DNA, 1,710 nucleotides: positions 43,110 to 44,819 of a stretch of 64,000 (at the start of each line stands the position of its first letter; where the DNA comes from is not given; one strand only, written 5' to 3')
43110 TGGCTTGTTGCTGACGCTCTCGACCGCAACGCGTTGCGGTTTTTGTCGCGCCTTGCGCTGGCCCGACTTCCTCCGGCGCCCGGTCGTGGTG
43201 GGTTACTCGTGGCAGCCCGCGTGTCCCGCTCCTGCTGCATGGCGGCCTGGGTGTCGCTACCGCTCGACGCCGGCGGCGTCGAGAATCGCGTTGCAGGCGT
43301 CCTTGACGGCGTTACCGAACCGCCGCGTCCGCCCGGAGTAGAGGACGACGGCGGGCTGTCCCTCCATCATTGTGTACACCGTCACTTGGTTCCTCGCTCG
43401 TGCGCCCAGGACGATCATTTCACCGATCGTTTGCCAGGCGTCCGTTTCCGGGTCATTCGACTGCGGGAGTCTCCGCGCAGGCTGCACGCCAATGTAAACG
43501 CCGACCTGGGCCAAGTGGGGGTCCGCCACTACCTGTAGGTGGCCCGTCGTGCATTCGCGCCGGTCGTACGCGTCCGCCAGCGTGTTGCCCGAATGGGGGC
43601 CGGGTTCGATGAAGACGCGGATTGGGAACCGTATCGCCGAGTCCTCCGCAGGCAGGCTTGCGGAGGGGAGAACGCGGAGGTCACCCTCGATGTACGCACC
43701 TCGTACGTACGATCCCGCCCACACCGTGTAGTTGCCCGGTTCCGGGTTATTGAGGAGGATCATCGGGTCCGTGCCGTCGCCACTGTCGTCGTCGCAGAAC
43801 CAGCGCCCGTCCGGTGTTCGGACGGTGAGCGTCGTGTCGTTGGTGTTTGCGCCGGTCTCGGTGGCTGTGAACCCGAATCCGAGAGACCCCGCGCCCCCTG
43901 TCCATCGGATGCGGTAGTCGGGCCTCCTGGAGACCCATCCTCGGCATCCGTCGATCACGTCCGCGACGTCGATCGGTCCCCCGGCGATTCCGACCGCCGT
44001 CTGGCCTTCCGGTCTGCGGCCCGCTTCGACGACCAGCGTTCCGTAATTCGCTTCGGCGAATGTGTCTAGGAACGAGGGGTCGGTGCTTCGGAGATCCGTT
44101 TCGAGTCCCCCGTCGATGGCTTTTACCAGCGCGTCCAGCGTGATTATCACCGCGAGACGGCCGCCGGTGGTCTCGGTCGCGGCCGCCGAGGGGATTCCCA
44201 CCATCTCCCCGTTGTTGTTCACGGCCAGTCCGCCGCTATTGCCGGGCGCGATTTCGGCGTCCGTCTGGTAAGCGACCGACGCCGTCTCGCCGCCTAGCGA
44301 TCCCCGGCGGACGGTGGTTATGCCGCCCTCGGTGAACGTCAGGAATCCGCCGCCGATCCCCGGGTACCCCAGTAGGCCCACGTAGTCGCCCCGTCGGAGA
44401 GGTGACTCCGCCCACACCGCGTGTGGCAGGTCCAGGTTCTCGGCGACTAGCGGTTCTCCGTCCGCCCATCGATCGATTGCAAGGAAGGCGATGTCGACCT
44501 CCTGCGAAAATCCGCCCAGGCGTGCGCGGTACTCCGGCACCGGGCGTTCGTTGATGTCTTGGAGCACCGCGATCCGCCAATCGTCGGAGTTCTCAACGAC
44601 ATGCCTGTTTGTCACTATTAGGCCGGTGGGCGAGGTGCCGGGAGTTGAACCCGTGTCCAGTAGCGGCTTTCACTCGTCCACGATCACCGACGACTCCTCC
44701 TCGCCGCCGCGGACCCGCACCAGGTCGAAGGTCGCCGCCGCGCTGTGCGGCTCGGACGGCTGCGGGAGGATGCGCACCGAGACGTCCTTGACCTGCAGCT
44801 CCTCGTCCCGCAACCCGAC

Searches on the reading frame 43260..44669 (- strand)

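Call 47: search_protein_families(library=pfam, proteins=[window:43260-44669:-], max_evalue=0.001)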
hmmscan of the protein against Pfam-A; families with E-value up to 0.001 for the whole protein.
window:43260-44669:- (470 aa): 2 families
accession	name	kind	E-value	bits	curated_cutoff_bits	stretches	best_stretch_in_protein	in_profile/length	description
PF13365.12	Trypsin_2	-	5.8e-19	69.7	27.6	1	13-159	7-144/144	Trypsin-like peptidase domain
PF00089.32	Trypsin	-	3.4e-07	30.8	20.6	1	17-185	36-220/220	Trypsin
